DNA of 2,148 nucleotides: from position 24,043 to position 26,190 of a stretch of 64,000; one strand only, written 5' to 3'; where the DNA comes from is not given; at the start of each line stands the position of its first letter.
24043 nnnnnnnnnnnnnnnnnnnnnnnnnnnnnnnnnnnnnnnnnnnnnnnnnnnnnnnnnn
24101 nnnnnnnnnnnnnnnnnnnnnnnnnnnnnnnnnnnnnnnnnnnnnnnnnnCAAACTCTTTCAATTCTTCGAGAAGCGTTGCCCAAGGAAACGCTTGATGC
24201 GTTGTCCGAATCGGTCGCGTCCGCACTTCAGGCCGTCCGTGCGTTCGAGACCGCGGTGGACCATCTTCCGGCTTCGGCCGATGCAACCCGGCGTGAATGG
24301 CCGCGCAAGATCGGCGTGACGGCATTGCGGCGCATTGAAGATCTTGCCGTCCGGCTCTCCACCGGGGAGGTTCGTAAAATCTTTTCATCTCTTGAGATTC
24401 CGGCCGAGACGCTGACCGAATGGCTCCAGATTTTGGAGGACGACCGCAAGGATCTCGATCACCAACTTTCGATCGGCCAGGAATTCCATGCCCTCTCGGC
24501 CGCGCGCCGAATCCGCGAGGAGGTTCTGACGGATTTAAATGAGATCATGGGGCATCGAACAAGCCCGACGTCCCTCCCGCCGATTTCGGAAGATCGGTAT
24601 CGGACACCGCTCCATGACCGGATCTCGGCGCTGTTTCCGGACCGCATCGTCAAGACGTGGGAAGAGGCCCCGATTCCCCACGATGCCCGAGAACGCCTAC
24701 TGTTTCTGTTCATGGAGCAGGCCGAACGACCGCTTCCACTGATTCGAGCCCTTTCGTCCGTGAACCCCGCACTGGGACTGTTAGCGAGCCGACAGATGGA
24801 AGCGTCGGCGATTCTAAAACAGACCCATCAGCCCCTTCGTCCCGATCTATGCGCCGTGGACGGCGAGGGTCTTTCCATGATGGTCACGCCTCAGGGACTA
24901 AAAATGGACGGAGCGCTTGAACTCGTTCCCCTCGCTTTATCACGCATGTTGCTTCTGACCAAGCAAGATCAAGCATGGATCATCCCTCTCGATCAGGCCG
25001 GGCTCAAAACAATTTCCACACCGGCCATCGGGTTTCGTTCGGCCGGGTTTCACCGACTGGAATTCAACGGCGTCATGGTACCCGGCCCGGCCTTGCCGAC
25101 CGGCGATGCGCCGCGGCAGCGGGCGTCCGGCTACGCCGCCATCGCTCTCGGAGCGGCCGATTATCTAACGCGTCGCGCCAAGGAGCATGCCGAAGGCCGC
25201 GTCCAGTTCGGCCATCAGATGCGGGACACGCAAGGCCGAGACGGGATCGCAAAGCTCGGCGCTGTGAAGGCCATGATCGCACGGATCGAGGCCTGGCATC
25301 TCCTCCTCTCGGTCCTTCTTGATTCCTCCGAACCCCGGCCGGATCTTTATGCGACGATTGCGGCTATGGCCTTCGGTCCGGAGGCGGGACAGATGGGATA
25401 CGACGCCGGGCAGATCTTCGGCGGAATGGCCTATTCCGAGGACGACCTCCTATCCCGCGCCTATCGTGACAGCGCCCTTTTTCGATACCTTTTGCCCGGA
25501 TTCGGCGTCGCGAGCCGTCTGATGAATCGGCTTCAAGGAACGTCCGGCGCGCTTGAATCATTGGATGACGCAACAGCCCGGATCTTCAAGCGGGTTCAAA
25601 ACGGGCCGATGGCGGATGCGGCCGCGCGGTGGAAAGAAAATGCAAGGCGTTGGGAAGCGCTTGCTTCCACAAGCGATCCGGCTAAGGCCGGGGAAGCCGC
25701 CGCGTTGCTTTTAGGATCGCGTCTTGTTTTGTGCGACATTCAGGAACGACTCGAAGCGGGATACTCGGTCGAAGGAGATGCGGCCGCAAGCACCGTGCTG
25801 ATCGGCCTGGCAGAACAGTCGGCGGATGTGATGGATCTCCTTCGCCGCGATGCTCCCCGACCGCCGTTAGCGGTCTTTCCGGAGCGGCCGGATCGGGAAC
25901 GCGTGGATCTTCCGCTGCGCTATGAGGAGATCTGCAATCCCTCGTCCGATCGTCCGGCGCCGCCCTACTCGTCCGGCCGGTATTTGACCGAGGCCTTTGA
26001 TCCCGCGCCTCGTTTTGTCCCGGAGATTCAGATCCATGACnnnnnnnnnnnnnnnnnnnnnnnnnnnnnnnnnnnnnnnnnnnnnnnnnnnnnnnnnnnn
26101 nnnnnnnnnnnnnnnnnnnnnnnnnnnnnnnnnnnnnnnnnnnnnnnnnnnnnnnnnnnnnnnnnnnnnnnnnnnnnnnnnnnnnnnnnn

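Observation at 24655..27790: Tandem ACAD folds in one chain: a degenerate copy followed by a catalytic copy (candidate intramolecular pseudo-dimer)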

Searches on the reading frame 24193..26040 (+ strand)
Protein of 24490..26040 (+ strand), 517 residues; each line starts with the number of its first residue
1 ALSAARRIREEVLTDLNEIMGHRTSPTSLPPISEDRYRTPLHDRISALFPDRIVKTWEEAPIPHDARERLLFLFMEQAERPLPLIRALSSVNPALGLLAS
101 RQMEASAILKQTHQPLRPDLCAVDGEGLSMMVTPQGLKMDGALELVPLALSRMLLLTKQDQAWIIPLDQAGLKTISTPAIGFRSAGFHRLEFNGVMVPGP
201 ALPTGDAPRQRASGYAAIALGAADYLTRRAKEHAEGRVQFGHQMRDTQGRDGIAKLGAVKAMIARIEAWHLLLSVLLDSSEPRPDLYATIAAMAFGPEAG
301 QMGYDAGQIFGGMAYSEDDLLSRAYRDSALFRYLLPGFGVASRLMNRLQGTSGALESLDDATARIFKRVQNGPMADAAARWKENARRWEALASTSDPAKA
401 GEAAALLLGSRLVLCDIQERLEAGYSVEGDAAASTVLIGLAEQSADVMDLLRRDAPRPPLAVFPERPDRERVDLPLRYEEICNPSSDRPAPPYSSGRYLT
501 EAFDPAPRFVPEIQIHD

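Call 8: find_homologous_proteins(query=window:24490-26040:+)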
Query window:24490-26040:+ (517 aa): 8 proteins with E <= 0.001 among 8000 candidates.
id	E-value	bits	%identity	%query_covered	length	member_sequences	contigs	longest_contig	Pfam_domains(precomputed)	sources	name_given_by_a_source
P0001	6.8e-121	423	54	78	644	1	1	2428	-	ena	-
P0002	9.3e-78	280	43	84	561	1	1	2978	-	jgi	jgi:alkylation response protein AidB-like acyl-CoA dehydrogenase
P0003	8.0e-58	215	42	55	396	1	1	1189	-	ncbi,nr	ncbi:MAG TPA: hypothetical protein VLB09_04340, partial [Nitrospiria bacterium]|nr:hypothetical prot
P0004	5.4e-57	212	44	54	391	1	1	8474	-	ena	-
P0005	8.0e-57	211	49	48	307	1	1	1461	-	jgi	jgi:hypothetical protein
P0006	3.3e-44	170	47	39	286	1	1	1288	-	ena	-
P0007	1.9e-42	164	39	50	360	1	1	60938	-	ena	-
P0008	2.0e-38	151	37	55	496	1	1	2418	-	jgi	-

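Call 9: find_encoding_contigs(protein=P0007, flank=10000, max_places=3)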
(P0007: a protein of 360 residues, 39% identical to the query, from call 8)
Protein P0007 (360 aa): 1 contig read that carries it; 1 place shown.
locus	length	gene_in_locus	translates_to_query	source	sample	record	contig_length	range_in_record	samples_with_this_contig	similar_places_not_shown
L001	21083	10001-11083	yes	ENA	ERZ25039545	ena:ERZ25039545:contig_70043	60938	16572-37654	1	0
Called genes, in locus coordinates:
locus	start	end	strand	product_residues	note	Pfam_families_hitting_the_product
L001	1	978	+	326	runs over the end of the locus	PF02867:Ribonuc_red_lgC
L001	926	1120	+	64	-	PF02867:Ribonuc_red_lgC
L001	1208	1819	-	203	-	PF12654:DUF3786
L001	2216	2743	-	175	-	-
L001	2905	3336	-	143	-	PF08821:CGGC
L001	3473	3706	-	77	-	-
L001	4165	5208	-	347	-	PF02518:HATPase_c, PF00072:Response_reg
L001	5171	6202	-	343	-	PF00989:PAS, PF08448:PAS_4, PF13426:PAS_9, PF08447:PAS_3 (weak)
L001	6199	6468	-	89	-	PF12849:PBP_like_2 (weak), PF13531:SBP_bac_11 (weak)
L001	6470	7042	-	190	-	PF03466:LysR_substrate (weak), PF12849:PBP_like_2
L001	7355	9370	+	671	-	PF00890:FAD_binding_2 (faint), PF01134:GIDA (weak), PF01266:DAO (faint), PF01946:Thi4 (weak), PF03486:HI0933_like (faint), PF07992:Pyr_redox_2 (weak), PF12831:FAD_oxidored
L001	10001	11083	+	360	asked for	-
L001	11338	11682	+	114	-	-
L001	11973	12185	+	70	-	-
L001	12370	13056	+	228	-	PF02770:Acyl-CoA_dh_M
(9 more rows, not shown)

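Call 10: find_encoding_contigs(protein=P0004, flank=10000, max_places=3)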
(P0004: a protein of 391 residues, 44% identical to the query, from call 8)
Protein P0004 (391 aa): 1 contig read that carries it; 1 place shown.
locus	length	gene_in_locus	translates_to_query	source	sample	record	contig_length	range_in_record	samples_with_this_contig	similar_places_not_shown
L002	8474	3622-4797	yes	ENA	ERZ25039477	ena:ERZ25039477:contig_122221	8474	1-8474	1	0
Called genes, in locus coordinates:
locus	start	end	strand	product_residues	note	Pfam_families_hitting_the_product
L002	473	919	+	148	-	PF21352:Zn_ribbon_Thio2, PF00085:Thioredoxin, PF13098:Thioredoxin_2 (weak)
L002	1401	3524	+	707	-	PF01134:GIDA, PF01266:DAO (faint), PF01946:Thi4, PF03486:HI0933_like (faint), PF07992:Pyr_redox_2 (weak), PF12831:FAD_oxidored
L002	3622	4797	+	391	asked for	-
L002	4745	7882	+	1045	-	PF02770:Acyl-CoA_dh_M, PF00441:Acyl-CoA_dh_1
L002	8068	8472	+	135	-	?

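Call 12: find_related_loci(query=window:24490-26040:+, collection=genome_contigs, flank=10000)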
Query window:24490-26040:+ (517 aa) in genome_contigs; peptide patterns used: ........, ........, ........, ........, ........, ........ (x = any residue, [..] = any of these).
111 stretches matched a pattern; 2 encode a relative of the query (tblastn E <= 1e-3); 2 distinct loci.
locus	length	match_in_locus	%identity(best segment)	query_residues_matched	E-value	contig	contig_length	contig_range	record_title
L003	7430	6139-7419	63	1-410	5e-164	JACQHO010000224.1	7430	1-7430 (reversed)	MAG: Nitrospirae bacterium isolate NC_groundwater_1101_Ag_S2p5_58_88 S_2p5_S6_coassembly_k141_4828128, whole genome shot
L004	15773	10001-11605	51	1-517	2e-150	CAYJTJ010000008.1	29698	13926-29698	MAG TPA_asm: uncultured Nitrospirota bacterium isolate ERP125453_co1_269 genome assembly, contig: NODE_1315_length_29698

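Call 47: search_protein_representatives(protein=window:24631-26040:+)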
Query: 470 residues. Proteins with E-value up to 0.001 (for the whole library): 108; up to 1e-10: 79; up to 1e-30: 17. The best 108 are listed.
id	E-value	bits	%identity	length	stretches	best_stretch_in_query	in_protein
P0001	1.6e-121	423.0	58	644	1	69-470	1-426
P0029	1.3e-105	370.6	47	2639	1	1-470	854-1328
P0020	2.7e-99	349.8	43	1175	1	1-470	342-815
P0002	2.3e-78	280.8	47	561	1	35-470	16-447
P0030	7.9e-76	272.4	44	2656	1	68-470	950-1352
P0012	1.3e-73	265.1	55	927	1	214-470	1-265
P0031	3.4e-62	227.5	50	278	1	19-278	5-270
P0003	2.1e-58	215.0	43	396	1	186-470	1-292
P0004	1.5e-54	202.3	48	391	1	1-233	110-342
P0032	2.6e-51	191.6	54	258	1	89-305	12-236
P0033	2.4e-45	172.0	44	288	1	235-470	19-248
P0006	9.1e-45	170.0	50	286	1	66-269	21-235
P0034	4.7e-44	167.7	70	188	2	166-232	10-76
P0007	4.7e-43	164.4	41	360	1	33-301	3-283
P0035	4.4e-41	157.9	70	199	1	181-303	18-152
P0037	1.1e-29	120.3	36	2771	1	99-398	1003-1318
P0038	1.0e-27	113.8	40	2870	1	97-380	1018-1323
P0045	4.3e-25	105.2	49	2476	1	153-289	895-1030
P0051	1.3e-23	100.4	31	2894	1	38-470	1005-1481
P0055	4.1e-23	98.7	31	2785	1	89-466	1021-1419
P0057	5.6e-23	98.2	39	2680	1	96-288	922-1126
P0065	8.6e-21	91.0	35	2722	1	131-466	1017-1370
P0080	1.9e-18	83.3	32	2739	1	33-374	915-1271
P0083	2.9e-18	82.7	38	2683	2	239-399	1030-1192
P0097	1.9e-12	63.5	44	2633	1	156-286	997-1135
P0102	4.8e-10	55.6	41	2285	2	166-283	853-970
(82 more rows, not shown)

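Call 48: list_cluster_members(proteins=[P0029, P0030, P0037, P0038, P0051, P0055, P0057, P0065, P0080, P0097])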
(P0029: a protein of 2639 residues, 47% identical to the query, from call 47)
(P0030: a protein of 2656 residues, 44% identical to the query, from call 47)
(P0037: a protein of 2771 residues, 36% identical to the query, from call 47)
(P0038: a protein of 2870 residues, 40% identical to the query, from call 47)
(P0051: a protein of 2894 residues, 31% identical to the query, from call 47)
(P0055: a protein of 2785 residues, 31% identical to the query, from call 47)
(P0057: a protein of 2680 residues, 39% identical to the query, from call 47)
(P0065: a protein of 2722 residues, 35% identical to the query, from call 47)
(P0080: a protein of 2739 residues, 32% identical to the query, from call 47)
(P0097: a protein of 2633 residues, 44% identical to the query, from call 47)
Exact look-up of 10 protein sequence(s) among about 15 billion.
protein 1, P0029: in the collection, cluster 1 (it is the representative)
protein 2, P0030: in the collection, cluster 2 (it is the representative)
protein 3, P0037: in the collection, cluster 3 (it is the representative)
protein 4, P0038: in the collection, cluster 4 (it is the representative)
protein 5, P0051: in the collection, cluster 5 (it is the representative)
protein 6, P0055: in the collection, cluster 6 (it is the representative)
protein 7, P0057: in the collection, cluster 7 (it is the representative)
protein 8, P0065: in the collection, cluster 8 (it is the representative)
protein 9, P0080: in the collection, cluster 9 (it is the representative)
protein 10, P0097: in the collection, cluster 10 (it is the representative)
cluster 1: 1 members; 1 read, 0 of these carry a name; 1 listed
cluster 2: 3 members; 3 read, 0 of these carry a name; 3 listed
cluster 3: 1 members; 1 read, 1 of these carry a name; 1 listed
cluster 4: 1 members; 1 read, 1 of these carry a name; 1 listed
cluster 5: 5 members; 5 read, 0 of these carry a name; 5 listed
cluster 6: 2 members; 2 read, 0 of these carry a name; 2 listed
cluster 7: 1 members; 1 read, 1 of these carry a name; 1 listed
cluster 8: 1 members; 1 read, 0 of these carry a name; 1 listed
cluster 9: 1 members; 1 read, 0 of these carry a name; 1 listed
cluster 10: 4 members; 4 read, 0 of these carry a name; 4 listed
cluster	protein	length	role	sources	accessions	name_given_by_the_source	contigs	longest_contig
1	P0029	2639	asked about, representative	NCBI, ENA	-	-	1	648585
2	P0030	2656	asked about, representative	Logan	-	-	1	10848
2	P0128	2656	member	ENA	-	-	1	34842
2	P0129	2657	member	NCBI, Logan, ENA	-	-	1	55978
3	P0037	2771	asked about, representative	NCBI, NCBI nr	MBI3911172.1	MAG: acyl-CoA dehydrogenase family protein [Armatimonadetes bacterium] | acyl-CoA dehydrogenase family protein [Armatimonadota bacterium]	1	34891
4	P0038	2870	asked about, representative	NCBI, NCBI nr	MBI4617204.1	MAG: acyl-CoA dehydrogenase family protein [Planctomycetes bacterium] | acyl-CoA dehydrogenase family protein [Planctomycetota bacterium]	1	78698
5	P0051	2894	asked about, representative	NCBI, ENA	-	-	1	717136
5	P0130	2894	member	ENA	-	-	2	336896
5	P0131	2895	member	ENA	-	-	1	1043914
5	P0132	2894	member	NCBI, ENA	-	-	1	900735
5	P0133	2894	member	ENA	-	-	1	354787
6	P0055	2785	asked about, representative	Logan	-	-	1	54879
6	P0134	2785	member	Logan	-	-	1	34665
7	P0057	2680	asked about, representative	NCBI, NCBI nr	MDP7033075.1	MAG: acyl-CoA dehydrogenase family protein, partial [Planctomycetota bacterium] | acyl-CoA dehydrogenase family protein [Planctomycetota bacterium]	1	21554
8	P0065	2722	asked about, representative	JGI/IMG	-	-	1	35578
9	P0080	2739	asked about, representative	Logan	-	-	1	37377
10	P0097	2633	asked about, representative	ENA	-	-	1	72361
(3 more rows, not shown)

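Call 59: search_protein_families(library=pfam, proteins=[P0051, P0037, P0102], max_evalue=0.001)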
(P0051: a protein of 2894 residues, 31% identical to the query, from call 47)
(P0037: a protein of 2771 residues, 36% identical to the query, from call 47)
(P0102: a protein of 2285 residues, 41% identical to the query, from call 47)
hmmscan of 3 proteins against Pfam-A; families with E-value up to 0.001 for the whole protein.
P0051 (2894 aa): 14 families
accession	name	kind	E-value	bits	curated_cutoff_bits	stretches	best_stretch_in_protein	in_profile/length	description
PF00441.29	Acyl-CoA_dh_1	-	6.9e-21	75.4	22.4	1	1921-2072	1-146/150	Acyl-CoA dehydrogenase, C-terminal domain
PF02770.24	Acyl-CoA_dh_M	-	2.5e-18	66.4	33.3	1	1841-1909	25-97/97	Acyl-CoA dehydrogenase, middle domain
PF00766.25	ETF_alpha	-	1.1e-14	54.6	27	1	2750-2834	2-77/81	Electron transfer flavoprotein FAD-binding domain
PF01012.27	ETF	-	1.3e-10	41.9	26.7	1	2278-2458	14-180/181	Electron transfer flavoprotein domain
PF12831.13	FAD_oxidored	-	2.1e-08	34.3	27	1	10-151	1-128/416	FAD dependent oxidoreductase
PF01946.23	Thi4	-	8.4e-07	28.9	26.2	1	9-56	18-66/235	Thi4 family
PF07992.20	Pyr_redox_2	-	8.9e-07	29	26.1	1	9-178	1-123/291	Pyridine nucleotide-disulphide oxidoreductase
PF03486.20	HI0933_like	-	2.6e-05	24.2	50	0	10-40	2-32/244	HI0933-like protein Rossmann domain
PF05187.19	Fer4_ETF_QO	-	5e-05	23.8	24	1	689-724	45-81/104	Electron transfer flavoprotein-ubiquinone oxidoreductase, 4Fe-4S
PF01266.30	DAO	-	8.8e-05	22.6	27.9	0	10-56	1-49/353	FAD dependent oxidoreductase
PF00890.30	FAD_binding_2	-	8.8e-05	22.3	20.4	1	10-53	1-45/414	FAD binding domain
PF02771.21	Acyl-CoA_dh_N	-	0.0001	23.1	22.9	0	1511-1580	24-92/113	Acyl-CoA dehydrogenase, N-terminal domain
PF01494.25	FAD_binding_3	-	0.00024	20.9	22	1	9-38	2-31/349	FAD binding domain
PF13738.12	Pyr_redox_3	-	0.0007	19.4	30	0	12-40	1-30/305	Pyridine nucleotide-disulphide oxidoreductase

P0037 (2771 aa): 13 families
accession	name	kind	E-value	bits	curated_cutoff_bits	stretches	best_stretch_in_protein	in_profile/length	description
PF00441.29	Acyl-CoA_dh_1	-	8.2e-20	71.9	22.4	2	1810-1955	1-149/150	Acyl-CoA dehydrogenase, C-terminal domain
PF02770.24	Acyl-CoA_dh_M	-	5.5e-15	55.7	33.3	1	1709-1798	9-97/97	Acyl-CoA dehydrogenase, middle domain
PF00766.25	ETF_alpha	-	7.2e-14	52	27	1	2631-2715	1-77/81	Electron transfer flavoprotein FAD-binding domain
PF01266.30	DAO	-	1.3e-11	45.1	27.9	2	8-44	1-37/353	FAD dependent oxidoreductase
PF12831.13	FAD_oxidored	-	1.5e-08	34.9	27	1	8-148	1-127/416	FAD dependent oxidoreductase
PF00890.30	FAD_binding_2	-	1e-07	31.9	20.4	1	8-48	1-42/414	FAD binding domain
PF01946.23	Thi4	-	3.4e-07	30.2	26.2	1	4-55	15-67/235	Thi4 family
PF07992.20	Pyr_redox_2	-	3e-06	27.3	26.1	1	7-42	1-37/291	Pyridine nucleotide-disulphide oxidoreductase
PF01494.25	FAD_binding_3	-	3.2e-05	23.8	22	1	7-142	2-133/349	FAD binding domain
PF01134.28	GIDA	-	8.1e-05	22.3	22.1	1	8-35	1-28/391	Glucose inhibited division protein A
PF02771.21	Acyl-CoA_dh_N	-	8.8e-05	23.3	22.9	0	1425-1499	21-94/113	Acyl-CoA dehydrogenase, N-terminal domain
PF13450.12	NAD_binding_8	-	0.00025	21.7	21.9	1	11-42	1-32/68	NAD(P)-binding Rossmann-like domain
PF05834.18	Lycopene_cycl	-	0.00063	19.4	23.4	0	8-51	1-47/380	Lycopene cyclase protein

P0102 (2285 aa): 14 families
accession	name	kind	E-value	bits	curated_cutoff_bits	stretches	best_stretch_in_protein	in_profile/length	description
PF00766.25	ETF_alpha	-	2.2e-17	63.2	27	1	2147-2231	3-80/81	Electron transfer flavoprotein FAD-binding domain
PF00441.29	Acyl-CoA_dh_1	-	4.5e-14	53.3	22.4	1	1486-1622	2-147/150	Acyl-CoA dehydrogenase, C-terminal domain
PF02770.24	Acyl-CoA_dh_M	-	8.9e-13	48.7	33.3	1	1408-1473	27-97/97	Acyl-CoA dehydrogenase, middle domain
PF12831.13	FAD_oxidored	-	4.9e-10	39.7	27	1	6-164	1-147/416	FAD dependent oxidoreductase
PF01266.30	DAO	-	2.9e-09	37.4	27.9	2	7-53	2-50/353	FAD dependent oxidoreductase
PF00890.30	FAD_binding_2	-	2.9e-08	33.8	20.4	1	7-51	2-47/414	FAD binding domain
PF01494.25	FAD_binding_3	-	1.3e-07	31.6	22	1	6-142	3-133/349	FAD binding domain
PF13450.12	NAD_binding_8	-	1.5e-06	28.8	21.9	1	9-40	1-32/68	NAD(P)-binding Rossmann-like domain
PF01946.23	Thi4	-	1.5e-06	28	26.2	1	6-57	19-71/235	Thi4 family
PF07992.20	Pyr_redox_2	-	4.1e-06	26.9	26.1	1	6-40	2-31/291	Pyridine nucleotide-disulphide oxidoreductase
PF01134.28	GIDA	-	5.4e-05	22.9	22.1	1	7-34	2-29/391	Glucose inhibited division protein A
PF03486.20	HI0933_like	-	7.6e-05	22.7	50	1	6-40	2-36/244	HI0933-like protein Rossmann domain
PF13738.12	Pyr_redox_3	-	0.00055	19.7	30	0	8-37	1-31/305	Pyridine nucleotide-disulphide oxidoreductase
PF02771.21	Acyl-CoA_dh_N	-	0.00084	20.1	22.9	0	1082-1156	21-94/113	Acyl-CoA dehydrogenase, N-terminal domain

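Call 68: predict_structure(alignment_id=A3)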
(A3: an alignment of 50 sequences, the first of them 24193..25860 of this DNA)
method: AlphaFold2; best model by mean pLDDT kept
length: 556 residues; sequences in the alignment: 50
mean_pLDDT: 92.9   pTM: 0.92
mean pLDDT of the five models: 92.9, 91.7, 91.3, 91.0, 91.0
residues with pLDDT >= 90: 464; 70-90: 59; 50-70: 33; < 50: 0
segments of 3 or more residues with pLDDT < 50: none
pLDDT, mean of each block of 10 residues (from residue 1): 92 95 89 93 97 97 96 97 98 96 98 94 63 83 97 95 98 97 98 98 96 96 96 96 97 97 98 95 97 95 92 98 95 76 59 74 97 94 96 97 93 74 95 96 94 88 95 97 97 96 98 96 92 98 96 74
secondary structure, 60 per line:
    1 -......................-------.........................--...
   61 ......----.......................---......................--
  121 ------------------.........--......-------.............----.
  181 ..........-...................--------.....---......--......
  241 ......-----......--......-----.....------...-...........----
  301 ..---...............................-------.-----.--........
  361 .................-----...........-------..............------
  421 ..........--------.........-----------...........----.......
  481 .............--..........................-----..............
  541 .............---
elements in order: H2-23 H31-55 H58-66 H71-93 H97-118 H139-147 H150-155 H163-175 H180-190 H192-210 E219-223 E227-232 E235-246 E252-257 E260-265 E271-275 E286-296 H306-336 H353-377 H383-393 H401-414 H421-430 H439-447 H459-469 H474-493 H496-521 H527-553
